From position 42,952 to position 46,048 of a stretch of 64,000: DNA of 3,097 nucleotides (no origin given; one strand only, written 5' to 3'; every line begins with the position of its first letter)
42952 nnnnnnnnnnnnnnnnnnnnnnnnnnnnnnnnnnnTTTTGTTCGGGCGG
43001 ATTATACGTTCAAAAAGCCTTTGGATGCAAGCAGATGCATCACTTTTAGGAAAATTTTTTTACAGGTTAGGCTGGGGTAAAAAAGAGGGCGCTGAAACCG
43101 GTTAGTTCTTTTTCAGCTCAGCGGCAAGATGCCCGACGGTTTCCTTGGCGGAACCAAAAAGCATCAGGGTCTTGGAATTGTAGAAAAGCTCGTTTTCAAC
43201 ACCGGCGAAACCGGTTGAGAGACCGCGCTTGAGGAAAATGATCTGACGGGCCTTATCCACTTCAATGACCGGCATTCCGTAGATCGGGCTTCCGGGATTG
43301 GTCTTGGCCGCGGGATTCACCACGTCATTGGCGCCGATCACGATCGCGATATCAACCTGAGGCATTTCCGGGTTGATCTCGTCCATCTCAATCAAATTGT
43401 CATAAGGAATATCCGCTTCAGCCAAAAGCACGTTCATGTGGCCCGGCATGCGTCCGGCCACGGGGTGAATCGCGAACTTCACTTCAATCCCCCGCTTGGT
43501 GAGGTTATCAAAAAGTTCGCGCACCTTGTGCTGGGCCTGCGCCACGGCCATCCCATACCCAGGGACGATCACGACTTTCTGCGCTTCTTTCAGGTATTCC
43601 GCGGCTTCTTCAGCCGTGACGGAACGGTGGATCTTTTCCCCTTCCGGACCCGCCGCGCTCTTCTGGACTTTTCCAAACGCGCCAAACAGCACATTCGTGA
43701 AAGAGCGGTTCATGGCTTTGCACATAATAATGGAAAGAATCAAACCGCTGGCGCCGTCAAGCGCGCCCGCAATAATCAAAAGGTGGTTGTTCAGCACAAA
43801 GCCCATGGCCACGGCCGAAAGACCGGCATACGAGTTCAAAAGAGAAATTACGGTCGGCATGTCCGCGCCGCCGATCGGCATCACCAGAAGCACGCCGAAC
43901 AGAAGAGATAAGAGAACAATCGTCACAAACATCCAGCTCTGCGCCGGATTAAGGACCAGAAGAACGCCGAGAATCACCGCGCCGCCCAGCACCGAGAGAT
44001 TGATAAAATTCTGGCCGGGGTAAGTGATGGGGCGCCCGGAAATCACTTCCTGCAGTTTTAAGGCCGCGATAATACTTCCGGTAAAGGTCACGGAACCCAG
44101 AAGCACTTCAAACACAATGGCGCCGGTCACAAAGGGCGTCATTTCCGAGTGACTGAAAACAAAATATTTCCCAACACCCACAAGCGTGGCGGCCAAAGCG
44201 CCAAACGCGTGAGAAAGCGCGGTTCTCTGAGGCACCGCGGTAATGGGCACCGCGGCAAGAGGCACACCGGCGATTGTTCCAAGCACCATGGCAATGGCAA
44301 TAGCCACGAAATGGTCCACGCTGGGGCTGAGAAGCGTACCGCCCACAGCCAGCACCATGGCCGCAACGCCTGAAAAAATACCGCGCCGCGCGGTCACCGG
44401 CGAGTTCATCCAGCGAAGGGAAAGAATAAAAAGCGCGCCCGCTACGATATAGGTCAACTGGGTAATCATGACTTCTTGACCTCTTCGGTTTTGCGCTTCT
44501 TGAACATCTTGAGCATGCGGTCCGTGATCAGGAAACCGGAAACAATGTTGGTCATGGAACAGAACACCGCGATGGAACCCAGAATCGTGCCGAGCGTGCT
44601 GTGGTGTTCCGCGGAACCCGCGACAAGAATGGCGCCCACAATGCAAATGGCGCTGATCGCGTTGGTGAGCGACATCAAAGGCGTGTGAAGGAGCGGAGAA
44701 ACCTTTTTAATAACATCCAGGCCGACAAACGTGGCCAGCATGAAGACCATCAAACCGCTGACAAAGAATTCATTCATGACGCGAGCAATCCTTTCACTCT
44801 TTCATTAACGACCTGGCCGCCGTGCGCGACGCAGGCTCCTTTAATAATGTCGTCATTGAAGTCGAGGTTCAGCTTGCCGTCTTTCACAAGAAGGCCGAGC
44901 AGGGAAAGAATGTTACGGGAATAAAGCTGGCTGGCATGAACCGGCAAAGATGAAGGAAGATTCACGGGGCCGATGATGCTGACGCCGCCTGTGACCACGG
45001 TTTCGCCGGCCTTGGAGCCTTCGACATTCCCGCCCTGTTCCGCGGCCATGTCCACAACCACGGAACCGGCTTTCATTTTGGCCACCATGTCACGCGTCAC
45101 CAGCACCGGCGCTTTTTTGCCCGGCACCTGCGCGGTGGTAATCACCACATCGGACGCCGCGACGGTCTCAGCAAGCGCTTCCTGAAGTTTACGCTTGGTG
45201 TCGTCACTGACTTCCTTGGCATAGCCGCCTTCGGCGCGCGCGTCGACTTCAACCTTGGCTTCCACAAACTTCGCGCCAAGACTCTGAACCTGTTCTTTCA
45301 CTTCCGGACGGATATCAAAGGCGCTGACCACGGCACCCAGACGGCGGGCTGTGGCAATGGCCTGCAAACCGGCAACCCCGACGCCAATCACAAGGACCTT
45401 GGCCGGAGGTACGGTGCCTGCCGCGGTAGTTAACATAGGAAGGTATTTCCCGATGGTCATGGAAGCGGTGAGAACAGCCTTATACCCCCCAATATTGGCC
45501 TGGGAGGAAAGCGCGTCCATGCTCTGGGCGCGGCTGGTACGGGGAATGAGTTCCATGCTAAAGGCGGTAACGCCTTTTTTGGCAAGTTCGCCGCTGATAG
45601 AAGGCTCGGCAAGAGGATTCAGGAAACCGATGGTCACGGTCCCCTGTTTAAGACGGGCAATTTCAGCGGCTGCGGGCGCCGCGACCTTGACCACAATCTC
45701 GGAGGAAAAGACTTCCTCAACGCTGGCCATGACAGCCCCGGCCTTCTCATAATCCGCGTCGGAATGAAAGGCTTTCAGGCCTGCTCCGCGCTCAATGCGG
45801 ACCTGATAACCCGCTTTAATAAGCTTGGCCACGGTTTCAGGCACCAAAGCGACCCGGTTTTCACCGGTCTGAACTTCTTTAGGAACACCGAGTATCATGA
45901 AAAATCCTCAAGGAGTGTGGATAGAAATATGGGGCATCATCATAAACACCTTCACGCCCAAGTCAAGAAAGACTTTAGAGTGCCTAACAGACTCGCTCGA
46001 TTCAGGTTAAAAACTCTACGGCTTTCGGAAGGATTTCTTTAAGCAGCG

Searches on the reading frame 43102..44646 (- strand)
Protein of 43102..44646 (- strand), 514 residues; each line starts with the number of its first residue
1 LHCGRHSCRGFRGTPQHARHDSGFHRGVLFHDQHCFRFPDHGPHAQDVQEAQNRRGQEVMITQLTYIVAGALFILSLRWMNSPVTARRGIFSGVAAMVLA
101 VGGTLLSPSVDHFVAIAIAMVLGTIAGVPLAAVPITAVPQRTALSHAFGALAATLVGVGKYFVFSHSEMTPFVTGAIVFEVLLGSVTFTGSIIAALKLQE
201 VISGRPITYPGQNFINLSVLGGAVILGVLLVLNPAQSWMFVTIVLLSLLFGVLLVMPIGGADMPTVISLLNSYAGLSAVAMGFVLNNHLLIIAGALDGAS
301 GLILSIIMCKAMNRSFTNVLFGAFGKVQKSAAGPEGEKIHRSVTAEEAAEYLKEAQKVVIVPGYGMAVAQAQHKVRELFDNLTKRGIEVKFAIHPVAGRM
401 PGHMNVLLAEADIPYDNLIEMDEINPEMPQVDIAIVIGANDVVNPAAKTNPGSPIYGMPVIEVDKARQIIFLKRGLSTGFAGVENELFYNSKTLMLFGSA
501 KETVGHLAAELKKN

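Call 27: search_protein_families(library=pfam, proteins=[window:43102-44646:-], max_evalue=0.001)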
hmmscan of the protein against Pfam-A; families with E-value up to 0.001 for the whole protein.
window:43102-44646:- (514 aa): 2 families
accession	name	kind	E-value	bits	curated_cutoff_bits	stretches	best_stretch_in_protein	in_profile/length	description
PF02233.22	PNTB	-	2.8e-178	594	31.7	1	63-509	2-455/456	NAD(P) transhydrogenase beta subunit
PF00205.28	TPP_enzyme_M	-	0.00018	21.7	30.4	1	346-382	2-38/137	Thiamine pyrophosphate enzyme, central domain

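Call 53: search_dna_similar(query=window:43102-44646:-, collection=plasmids, mode=protein, max_rows=10)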
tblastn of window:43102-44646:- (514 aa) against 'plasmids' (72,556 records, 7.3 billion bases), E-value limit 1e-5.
Records with a match: 421; places in all: 450; records where one place covers at least 80% of the query: 392.
Best place of each record, by identity: 60-80% 1; <60% 420.
By first word of the organism name: Ralstonia 119; Rhizobium 69; Sinorhizobium 27; Rhodococcus 16; Klebsiella 14; Sphingobium 13; Leisingera 11; Paracoccus 10; Aminobacter 9; Cupriavidus 8; and 52 more.
By predicted mobility (MOB-suite, as given by PLSDB): non-mobilizable 198; mobilizable 130; conjugative 93.
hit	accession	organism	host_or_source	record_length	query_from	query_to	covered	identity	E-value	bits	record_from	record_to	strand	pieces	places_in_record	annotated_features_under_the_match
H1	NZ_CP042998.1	Aquisphaera giovannonii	-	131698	31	511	94%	64.4%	1e-176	558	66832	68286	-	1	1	NAD(P)(+) transhydrogenase (Re/Si-specific) subunit beta | NAD(P) transhydrogenase subunit alpha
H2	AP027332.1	Sphingobium sp. TomTYG65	-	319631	18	511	93%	57.6%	1e-129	533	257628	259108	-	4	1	hypothetical protein (x3) | pyridine nucleotide transhydrogenase subunit alpha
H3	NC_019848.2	Sinorhizobium meliloti GR4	-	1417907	4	512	99%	53.7%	5e-142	459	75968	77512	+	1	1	record has no annotation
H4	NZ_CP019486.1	Sinorhizobium meliloti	alfalfa,single cell,nitrogen fixing ...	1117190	4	512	99%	53.7%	4e-140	453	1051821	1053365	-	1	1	record has no annotation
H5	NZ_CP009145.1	Sinorhizobium meliloti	Medicago orbicularis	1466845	4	512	99%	53.7%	4e-140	453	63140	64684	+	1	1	none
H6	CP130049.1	Sinorhizobium meliloti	Medicago,Cell culture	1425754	4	512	99%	53.7%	5e-140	452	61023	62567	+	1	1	NAD(P)(+) transhydrogenase (Re/Si-specific) subunit beta | NAD(P) transhydrogenase subunit alpha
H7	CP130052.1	Sinorhizobium meliloti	Medicago,Cell culture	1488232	4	512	99%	53.7%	5e-140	452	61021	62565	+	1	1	NAD(P)(+) transhydrogenase (Re/Si-specific) subunit beta | NAD(P) transhydrogenase subunit alpha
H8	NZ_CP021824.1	Sinorhizobium meliloti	Medicago truncatula,Single Cell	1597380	4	512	99%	53.7%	5e-140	452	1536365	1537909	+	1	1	none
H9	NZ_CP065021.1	Sinorhizobium meliloti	Medicago sativa subsp. varia (Martyn) ...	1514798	4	512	99%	53.5%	1e-139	452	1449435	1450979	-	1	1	none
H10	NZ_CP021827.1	Sinorhizobium meliloti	Medicago truncatula,Single Cell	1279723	4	512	99%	53.5%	3e-139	451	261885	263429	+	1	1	record has no annotation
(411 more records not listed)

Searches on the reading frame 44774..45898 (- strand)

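Call 28: search_protein_families(library=pfam, proteins=[window:44774-45898:-], max_evalue=0.001)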
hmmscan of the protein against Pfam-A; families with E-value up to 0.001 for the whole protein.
window:44774-45898:- (374 aa): 4 families
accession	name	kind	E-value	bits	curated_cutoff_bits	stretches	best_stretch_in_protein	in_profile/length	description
PF01262.27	AlaDh_PNT_C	-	6.2e-67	225.6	23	1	141-365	1-213/214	Alanine dehydrogenase/PNT, C-terminal domain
PF05222.21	AlaDh_PNT_N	-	3.7e-43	147.4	30.4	1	4-136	1-135/136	Alanine dehydrogenase/PNT, N-terminal domain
PF02826.25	2-Hacid_dh_C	-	1.6e-05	24.8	25.1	0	165-213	36-84/178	D-isomer specific 2-hydroxyacid dehydrogenase, NAD binding domain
PF23933.1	DUF7269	-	0.00085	19.9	29.1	0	156-250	18-106/162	Family of unknown function (DUF7269)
